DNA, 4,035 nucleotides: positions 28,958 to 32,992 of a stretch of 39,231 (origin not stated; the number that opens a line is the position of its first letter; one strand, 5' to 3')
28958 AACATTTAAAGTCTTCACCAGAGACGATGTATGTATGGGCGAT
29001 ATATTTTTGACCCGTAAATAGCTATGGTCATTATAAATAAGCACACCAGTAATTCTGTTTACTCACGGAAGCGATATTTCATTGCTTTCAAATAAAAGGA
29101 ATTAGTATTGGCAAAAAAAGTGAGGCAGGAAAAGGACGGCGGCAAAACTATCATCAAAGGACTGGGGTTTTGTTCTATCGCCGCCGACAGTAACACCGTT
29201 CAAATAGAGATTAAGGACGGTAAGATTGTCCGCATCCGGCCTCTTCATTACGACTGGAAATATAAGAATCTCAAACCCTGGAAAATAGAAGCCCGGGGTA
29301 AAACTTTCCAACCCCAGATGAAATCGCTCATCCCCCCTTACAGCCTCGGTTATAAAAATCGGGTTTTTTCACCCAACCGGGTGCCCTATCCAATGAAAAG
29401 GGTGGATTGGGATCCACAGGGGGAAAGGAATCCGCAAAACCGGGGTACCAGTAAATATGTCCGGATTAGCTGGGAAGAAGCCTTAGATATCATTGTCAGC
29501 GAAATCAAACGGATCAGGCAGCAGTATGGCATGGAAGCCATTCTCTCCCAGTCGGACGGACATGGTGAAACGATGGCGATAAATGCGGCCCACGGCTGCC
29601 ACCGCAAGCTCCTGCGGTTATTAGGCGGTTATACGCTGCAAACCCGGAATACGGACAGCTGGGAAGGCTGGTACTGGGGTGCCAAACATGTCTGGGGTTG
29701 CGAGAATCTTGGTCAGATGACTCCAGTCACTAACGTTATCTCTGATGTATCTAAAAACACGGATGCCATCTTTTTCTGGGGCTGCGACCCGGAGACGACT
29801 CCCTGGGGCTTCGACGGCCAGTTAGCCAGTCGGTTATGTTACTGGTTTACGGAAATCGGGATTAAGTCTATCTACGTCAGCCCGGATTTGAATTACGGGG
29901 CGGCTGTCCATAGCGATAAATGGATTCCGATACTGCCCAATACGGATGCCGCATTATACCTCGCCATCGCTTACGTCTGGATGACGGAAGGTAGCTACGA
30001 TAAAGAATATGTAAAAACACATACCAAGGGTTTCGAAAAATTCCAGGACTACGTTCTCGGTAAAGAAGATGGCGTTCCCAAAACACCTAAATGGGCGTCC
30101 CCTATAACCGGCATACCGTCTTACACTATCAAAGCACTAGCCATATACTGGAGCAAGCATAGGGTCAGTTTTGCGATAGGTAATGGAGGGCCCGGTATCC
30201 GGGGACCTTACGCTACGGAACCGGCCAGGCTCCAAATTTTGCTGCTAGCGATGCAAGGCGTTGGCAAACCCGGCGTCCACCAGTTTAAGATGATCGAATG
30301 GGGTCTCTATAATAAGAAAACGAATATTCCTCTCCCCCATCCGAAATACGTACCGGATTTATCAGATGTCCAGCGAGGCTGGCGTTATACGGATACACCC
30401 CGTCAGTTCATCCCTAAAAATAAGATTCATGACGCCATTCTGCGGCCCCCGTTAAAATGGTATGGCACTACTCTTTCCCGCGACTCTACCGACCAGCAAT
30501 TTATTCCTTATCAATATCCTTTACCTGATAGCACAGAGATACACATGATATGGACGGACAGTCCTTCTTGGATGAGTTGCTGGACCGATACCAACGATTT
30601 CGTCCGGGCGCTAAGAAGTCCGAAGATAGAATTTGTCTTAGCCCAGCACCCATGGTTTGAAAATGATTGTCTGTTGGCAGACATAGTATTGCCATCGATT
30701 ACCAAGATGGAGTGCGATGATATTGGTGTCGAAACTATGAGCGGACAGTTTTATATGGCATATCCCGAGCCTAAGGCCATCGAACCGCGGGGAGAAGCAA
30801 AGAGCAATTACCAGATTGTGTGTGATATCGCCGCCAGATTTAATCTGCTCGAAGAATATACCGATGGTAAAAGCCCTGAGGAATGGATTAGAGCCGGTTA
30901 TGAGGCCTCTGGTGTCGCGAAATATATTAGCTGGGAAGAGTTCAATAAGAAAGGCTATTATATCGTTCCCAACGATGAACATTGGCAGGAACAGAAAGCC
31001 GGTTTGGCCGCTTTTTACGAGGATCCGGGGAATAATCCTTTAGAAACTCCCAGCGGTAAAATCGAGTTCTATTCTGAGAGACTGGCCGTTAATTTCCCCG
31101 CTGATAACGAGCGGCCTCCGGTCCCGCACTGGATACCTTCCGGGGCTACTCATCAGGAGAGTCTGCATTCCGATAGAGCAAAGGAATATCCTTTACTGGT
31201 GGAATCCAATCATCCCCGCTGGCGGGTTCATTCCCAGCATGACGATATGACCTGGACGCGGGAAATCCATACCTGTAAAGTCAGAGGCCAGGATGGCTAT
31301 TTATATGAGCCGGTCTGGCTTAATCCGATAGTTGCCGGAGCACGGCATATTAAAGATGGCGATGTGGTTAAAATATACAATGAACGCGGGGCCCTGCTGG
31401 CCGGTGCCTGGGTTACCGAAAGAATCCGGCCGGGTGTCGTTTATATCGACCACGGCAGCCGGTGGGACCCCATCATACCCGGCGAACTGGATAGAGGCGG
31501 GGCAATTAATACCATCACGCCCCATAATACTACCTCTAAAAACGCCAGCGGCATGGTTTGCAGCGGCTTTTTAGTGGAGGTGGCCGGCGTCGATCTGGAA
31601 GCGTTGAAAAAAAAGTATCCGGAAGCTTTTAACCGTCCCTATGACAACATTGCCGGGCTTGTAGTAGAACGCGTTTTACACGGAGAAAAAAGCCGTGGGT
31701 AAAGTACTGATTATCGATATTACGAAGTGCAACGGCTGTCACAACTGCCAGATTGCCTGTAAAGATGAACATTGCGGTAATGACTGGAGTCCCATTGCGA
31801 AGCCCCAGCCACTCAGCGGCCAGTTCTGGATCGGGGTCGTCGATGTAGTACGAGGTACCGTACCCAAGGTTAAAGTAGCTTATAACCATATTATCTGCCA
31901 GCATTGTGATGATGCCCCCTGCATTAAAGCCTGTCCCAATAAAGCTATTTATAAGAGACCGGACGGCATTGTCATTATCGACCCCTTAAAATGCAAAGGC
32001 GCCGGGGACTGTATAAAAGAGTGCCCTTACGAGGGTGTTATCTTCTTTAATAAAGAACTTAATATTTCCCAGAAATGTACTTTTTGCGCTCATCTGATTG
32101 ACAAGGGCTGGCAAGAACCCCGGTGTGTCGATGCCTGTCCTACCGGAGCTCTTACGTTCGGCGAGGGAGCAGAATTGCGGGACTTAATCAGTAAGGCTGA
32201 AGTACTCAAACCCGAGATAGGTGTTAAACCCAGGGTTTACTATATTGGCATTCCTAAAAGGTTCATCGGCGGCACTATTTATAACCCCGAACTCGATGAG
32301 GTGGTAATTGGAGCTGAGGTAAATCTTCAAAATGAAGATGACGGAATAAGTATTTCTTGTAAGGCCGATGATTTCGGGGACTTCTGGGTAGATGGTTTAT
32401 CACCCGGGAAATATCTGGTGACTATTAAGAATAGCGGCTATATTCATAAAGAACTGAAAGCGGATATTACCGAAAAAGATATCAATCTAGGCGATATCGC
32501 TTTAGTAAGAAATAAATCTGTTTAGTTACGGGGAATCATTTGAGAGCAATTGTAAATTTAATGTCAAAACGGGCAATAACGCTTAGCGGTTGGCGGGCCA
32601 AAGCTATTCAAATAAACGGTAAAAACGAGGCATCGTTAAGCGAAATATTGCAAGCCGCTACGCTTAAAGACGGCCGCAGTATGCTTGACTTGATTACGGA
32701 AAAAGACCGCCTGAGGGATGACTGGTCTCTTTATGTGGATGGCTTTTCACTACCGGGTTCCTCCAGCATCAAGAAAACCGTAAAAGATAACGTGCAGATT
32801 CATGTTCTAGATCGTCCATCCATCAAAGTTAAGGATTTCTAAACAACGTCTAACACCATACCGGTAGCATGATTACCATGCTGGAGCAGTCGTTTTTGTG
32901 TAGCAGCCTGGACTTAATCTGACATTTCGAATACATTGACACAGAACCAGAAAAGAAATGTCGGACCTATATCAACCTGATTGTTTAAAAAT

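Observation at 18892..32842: One ~14-kb operon fusing a complete phloroglucinol ring-cleavage module to two transhydroxylase-like molybdoenzymes and an ATP-yielding acyl-CoA synthetase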

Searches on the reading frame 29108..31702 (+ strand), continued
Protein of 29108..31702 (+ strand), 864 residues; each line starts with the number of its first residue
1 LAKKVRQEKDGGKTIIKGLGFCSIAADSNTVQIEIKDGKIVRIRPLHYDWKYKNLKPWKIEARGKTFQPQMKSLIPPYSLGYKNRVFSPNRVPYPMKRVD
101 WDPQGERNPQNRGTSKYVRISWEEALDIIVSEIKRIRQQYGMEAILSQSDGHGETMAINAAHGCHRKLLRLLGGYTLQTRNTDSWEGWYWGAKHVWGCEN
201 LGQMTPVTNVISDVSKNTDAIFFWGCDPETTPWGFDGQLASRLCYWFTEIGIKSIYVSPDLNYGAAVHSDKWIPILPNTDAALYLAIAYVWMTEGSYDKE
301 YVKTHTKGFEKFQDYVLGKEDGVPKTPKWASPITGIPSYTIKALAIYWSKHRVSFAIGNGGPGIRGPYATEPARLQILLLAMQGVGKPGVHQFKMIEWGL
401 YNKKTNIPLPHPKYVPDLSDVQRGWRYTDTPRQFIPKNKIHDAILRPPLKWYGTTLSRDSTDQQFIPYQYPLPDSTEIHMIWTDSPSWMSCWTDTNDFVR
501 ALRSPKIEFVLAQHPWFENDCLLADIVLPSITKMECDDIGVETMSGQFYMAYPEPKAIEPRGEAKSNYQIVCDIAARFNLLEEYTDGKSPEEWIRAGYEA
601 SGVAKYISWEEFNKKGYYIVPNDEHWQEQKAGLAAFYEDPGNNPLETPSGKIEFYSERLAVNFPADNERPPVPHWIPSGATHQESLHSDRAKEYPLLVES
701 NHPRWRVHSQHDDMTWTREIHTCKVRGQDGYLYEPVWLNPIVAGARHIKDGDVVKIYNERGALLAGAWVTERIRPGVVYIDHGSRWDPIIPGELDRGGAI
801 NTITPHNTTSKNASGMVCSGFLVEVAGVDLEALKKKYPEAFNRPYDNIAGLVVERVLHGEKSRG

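Call 61: find_encoding_contigs(protein=P0021, flank=10000, max_places=1)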
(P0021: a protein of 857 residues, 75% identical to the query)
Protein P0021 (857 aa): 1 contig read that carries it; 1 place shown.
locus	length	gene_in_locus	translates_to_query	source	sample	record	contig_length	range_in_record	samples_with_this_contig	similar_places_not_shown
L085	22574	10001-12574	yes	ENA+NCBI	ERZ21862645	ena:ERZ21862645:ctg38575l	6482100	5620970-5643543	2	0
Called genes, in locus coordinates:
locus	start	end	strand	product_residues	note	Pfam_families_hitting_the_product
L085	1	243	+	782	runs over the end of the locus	PF13606:Ank_3 (faint), PF12796:Ank_2, PF13857:Ank_5, PF13637:Ank_4, PF00023:Ank, PF13857:Ank_5, PF12796:Ank_2, PF13857:Ank_5 (weak)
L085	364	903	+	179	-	-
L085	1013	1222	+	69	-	-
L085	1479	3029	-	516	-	PF05598:DUF772, PF01609:DDE_Tnp_1, PF13751:DDE_Tnp_1_6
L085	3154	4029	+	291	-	PF03472:Autoind_bind, PF00196:GerE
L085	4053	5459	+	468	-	-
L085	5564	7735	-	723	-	PF01590:GAF (weak), PF13185:GAF_2, PF13492:GAF_3, PF00990:GGDEF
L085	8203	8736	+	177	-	-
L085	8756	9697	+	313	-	PF01073:3Beta_HSD (faint), PF01370:Epimerase, PF05368:NmrA, PF13460:NAD_binding_10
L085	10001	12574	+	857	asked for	PF21423:AhtL-like_1st, PF00384:Molybdopterin, PF01568:Molydop_binding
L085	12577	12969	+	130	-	-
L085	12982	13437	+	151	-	-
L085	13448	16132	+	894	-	PF21423:AhtL-like_1st, PF00384:Molybdopterin, PF01568:Molydop_binding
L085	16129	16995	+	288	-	PF13247:Fer4_11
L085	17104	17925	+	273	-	PF00037:Fer4 (faint), PF12837:Fer4_6 (faint), PF12838:Fer4_7 (faint), PF13237:Fer4_10 (faint), PF13187:Fer4_9 (faint), PF13247:Fer4_11, PF13620:CarboxypepD_reg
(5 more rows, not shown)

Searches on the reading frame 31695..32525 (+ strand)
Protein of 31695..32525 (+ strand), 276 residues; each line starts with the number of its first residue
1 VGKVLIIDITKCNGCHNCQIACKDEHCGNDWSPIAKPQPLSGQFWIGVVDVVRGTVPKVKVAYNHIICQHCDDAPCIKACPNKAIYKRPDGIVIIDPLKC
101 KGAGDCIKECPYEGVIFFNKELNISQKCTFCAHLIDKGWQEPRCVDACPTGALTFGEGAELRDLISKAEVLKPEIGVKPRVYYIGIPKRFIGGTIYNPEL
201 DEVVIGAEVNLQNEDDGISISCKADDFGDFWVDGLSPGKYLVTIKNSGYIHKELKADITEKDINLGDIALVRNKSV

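Call 5: search_protein_families(library=pfam, proteins=[window:31695-32525:+])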
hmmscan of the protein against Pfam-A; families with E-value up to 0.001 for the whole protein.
window:31695-32525:+ (276 aa): 9 families
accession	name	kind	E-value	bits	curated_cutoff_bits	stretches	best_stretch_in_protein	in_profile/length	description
PF13247.11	Fer4_11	-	1.1e-25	90.2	26.2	1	60-157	2-99/100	4Fe-4S dicluster domain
PF13620.12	CarboxypepD_reg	-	5.3e-10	39.9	32.3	1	191-262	2-73/82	Carboxypeptidase regulatory-like domain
PF12838.12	Fer4_7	-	9.9e-10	39.2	27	1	68-112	2-50/52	4Fe-4S dicluster domain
PF13237.11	Fer4_10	-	4.1e-09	36.7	25.5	2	93-149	2-53/53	4Fe-4S dicluster domain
PF13187.11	Fer4_9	-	6.3e-08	33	27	1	99-152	1-51/52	4Fe-4S dicluster domain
PF00037.32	Fer4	-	2.2e-07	30.9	21.1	0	143-154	13-24/24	4Fe-4S binding domain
PF12837.12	Fer4_6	-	6.6e-07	29.4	25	1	92-116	1-24/24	4Fe-4S binding domain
PF12797.12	Fer4_2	-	1.3e-05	25.3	24.5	0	92-112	2-22/22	4Fe-4S binding domain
PF25160.1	LdpA_Fe-S-bd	-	0.0005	20.2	27.6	0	73-114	6-42/49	LdpA Fe-S cluster-binding domain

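Call 10: search_solved_structures(query=window:31695-32525:+)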
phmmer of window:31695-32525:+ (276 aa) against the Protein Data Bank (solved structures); distinct sequences matched with E-value up to 0.001: 28.
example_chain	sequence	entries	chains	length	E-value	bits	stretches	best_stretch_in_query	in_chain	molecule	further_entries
4v4c_B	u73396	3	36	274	1.7e-48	168.5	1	5-269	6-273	Pyrogallol hydroxytransferase small subunit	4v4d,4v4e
2vpw_B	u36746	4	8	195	7.6e-31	110.5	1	5-189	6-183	NRFC PROTEIN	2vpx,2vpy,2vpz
6cz7_B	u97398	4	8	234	1.4e-30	109.6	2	5-120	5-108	4Fe-4S ferredoxin, iron-sulfur binding domain protein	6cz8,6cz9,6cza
2ivf_B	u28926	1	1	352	7.5e-23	84.2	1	59-185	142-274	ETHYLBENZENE DEHYDROGENASE BETA-SUBUNIT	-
4ydd_B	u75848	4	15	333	9e-23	84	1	37-184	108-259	DMSO reductase family type II enzyme, iron-sulfur subunit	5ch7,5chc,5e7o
1kqf_B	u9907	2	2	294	1.3e-22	83.5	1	6-167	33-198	FORMATE DEHYDROGENASE, NITRATE-INDUCIBLE, IRON-SULFUR SUBUNIT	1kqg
1q16_B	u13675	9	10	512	3e-18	69.1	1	63-149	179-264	Respiratory nitrate reductase 1 beta chain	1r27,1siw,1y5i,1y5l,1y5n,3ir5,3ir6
3egw_B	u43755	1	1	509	1.5e-17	66.9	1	63-149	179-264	Respiratory nitrate reductase 1 beta chain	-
1y4z_B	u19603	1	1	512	1.7e-17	66.7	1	63-149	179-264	Respiratory nitrate reductase 1 beta chain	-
7b04_A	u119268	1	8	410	2.5e-16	62.8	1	63-203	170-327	Nitrite oxidoreductase subunit B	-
9mqx_E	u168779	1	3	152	1.3e-12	50.7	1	1-156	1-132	Fe-S-cluster-containing hydrogenase subunit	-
30gj_B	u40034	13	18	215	6.9e-12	48.2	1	1-170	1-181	Formate dehydrogenase, beta subunit, putative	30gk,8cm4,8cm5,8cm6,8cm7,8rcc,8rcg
6sdr_B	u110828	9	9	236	1.2e-11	47.4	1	1-170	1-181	Formate dehydrogenase, beta subunit, putative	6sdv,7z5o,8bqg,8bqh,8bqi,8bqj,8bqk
1h0h_B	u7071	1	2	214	1.9e-11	46.8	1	4-166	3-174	FORMATE DEHYDROGENASE SUBUNIT BETA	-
8rc8_B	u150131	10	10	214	4.6e-11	45.5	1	2-170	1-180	Formate dehydrogenase, beta subunit, putative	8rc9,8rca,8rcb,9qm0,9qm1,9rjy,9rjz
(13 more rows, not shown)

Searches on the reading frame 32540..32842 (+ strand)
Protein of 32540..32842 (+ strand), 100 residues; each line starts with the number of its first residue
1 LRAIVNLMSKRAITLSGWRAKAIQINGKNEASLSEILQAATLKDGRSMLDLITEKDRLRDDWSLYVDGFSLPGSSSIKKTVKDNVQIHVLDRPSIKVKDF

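Call 5: search_protein_families(library=pfam, proteins=[window:32540-32842:+])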
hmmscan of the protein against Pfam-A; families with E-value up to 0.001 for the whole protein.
window:32540-32842:+ (100 aa): 0 families

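Call 49: search_protein_families(library=pfam, proteins=[window:32540-32842:+], max_evalue=0.1)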
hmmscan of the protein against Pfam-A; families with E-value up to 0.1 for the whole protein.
window:32540-32842:+ (100 aa): 0 families

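Call 54: find_homologous_proteins(query=window:32540-32842:+, max_evalue=0.001)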
Query window:32540-32842:+ (100 aa): 11 proteins with E <= 0.001 among 13 candidates.
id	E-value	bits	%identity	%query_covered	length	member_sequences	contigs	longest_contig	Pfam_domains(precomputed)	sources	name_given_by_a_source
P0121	8.4e-54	197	96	100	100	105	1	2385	-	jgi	jgi:hypothetical protein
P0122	6.7e-52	191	92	100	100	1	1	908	-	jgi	-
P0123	1.8e-39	151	75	99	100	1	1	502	-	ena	-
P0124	3.8e-39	150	88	82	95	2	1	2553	-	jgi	jgi:tagatose-1,6-bisphosphate aldolase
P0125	2.2e-34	135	73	91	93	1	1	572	-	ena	-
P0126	1.2e-33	133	64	99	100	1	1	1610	-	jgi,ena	-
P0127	3.3e-32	128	61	99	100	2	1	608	-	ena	-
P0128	1.9e-26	110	60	91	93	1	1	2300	-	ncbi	-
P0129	7.4e-26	108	60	91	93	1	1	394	-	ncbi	-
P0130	2.1e-25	106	60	91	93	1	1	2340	-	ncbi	-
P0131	5.3e-23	99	57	91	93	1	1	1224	-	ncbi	-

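Call 64: predict_structure(alignment_id=A2)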
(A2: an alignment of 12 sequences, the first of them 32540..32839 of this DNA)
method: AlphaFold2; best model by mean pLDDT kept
length: 100 residues; sequences in the alignment: 12
mean_pLDDT: 91.1   pTM: 0.82
mean pLDDT of the five models: 91.1, 90.9, 90.1, 90.1, 89.5
residues with pLDDT >= 90: 88; 70-90: 5; 50-70: 2; < 50: 5
segments of 3 or more residues with pLDDT < 50: 96-100
pLDDT, mean of each block of 10 residues (from residue 1): 96 96 93 96 96 94 93 94 95 58
secondary structure, 60 per line:
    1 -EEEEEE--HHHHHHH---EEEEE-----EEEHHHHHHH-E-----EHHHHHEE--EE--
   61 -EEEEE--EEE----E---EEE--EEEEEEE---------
elements in order: E2-7 H10-16 E20-24 E30-32 H33-39 H48-52 E62-66 E69-71 E80-82 E85-91

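Call 67: fold_search(model_id=the predicted structure, library=pdb)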
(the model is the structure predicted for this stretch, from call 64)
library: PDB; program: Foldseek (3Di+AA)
matches with E <= 10: 298; with E <= 0.001: 0
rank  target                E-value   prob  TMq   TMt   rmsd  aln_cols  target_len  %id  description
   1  3po0                  1.2e-03  1.00  0.57  0.63   5.2       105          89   11  Crystal structure of SAMP1 from Haloferax volcanii (released 2011-03-30)
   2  4hro_B                5.5e-03  1.00  0.56  0.63   5.1       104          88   12  Crystal structure of H. volcanii small archaeal modifier protein 1 (released 2013-10-30)
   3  5mpo_A                7.0e-03  1.00  0.57  0.65   4.2        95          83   14  Crystal structure of human molybdopterin synthase complex (released 2016-12-28)
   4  6yuc_G                7.0e-03  1.00  0.61  0.61   4.5       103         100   10  Crystal structure of Uba4-Urm1 from Chaetomium thermophilum (released 2020-07-22)
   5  4n6e_B                8.5e-03  1.00  0.65  0.71   3.8        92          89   17  Crystal structure of Amycolatopsis orientalis BexX/CysO complex (released 2014-05-14)
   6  7q5n_G                9.0e-03  1.00  0.62  0.61   4.2       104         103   16  Crystal structure of Chaetomium thermophilum Ahp1-Urm1 complex (released 2022-08-24)
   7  6jc0_A                1.3e-02  1.00  0.58  0.67   3.7        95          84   13  Structural analysis of molybdopterin synthases from two mycobacteria pathogens (released 2019-02-13)
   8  5mpo_B                1.4e-02  1.00  0.58  0.66   3.9        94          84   12  Crystal structure of human molybdopterin synthase complex (released 2016-12-28)
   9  2m19_MODEL_1_A        1.7e-02  1.00  0.62  0.59   3.7       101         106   13  Solution structure of the Haloferax volcanii HVO 2177 protein (released 2013-08-07)
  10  4hro_A                1.9e-02  1.00  0.55  0.62   4.6       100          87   11  Crystal structure of H. volcanii small archaeal modifier protein 1 (released 2013-10-30)
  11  6jbz_B                2.7e-02  1.00  0.59  0.69   4.0        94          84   13  Structural analysis of molybdopterin synthases from two mycobacteria pathogens (released 2019-02-13)
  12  1vjk                  2.7e-02  1.00  0.58  0.65   4.5        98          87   14  Putative molybdopterin converting factor, subunit 1 from Pyrococcus furiosus, Pfu-562899-001 (released 2004-08-10)
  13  3dwg_C                3.2e-02  0.99  0.60  0.65   4.3        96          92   14  Crystal structure of a sulfur carrier protein complex found in the cysteine biosynthetic pathway of Mycobacterium tube (released 2008-09-23)
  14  3cwi                  3.4e-02  1.00  0.48  0.64   3.5        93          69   18  Crystal structure of thiamine biosynthesis protein (ThiS) from Geobacter metallireducens. Northeast Structural Genomics  (released 2008-05-06)
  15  7q5n_H                4.1e-02  0.99  0.59  0.57   4.4       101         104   15  Crystal structure of Chaetomium thermophilum Ahp1-Urm1 complex (released 2022-08-24)
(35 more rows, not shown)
